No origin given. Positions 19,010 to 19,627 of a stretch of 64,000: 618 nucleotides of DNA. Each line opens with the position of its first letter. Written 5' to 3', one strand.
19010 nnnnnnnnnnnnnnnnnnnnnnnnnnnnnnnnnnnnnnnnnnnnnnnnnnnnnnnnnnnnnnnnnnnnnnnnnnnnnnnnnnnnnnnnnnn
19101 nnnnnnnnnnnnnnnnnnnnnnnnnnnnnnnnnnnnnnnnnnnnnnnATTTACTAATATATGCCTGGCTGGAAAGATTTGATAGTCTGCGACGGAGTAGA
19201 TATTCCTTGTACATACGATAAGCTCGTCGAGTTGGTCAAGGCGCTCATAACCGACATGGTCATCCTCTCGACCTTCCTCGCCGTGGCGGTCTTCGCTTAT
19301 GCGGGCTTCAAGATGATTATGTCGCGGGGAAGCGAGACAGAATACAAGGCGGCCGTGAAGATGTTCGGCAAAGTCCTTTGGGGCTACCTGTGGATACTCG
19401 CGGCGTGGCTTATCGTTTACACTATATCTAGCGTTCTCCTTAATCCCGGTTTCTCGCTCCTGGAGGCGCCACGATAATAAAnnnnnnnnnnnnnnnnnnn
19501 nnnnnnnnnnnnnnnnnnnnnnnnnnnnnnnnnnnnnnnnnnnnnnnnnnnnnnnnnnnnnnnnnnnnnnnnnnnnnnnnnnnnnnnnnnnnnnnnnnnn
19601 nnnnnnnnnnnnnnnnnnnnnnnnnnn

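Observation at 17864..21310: Tandem array of six paralogous TrbC/VirB2-pilin-like two-TM proteins behind an orphan membrane-anchored solute-binding protein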

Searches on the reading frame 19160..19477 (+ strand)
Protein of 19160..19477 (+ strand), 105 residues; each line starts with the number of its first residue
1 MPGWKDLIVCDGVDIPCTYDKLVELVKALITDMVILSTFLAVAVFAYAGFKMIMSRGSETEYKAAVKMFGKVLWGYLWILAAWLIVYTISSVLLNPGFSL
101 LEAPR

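Call 3: search_protein_families(library=pfam, proteins=[window:19160-19477:+], max_evalue=1)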
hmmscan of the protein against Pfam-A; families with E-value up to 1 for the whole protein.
window:19160-19477:+ (105 aa): 4 families
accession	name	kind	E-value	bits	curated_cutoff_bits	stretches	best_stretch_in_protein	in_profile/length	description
PF18895.5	T4SS_pilin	-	0.00037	20.9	26.6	1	21-89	4-71/71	Type IV secretion system pilin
PF01312.24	Bac_export_2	-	0.059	13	24.4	1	18-90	127-195/335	FlhB HrpN YscU SpaS Family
PF06271.18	RDD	-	0.2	12.4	24.1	1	28-90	10-64/137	RDD family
PF12725.13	DUF3810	-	0.57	9.9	28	1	20-90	14-86/311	Protein of unknown function (DUF3810)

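Call 4: search_protein_families(library=ncbifam, proteins=[window:19160-19477:+], max_evalue=1)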
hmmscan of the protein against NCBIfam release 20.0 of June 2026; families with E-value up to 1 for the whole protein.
window:19160-19477:+ (105 aa): 2 families
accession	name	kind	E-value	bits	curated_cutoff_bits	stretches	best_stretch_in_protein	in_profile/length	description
NF045849.1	ICE_MMCAP2_0565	equivalog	0.0016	18.1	40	1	20-90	7-77/80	Mbov_0395 family pilin-like conjugal transfer protein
TIGR02866.1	CoxB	equivalog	0.14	11.7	147.7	1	25-92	8-74/202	cytochrome c oxidase subunit II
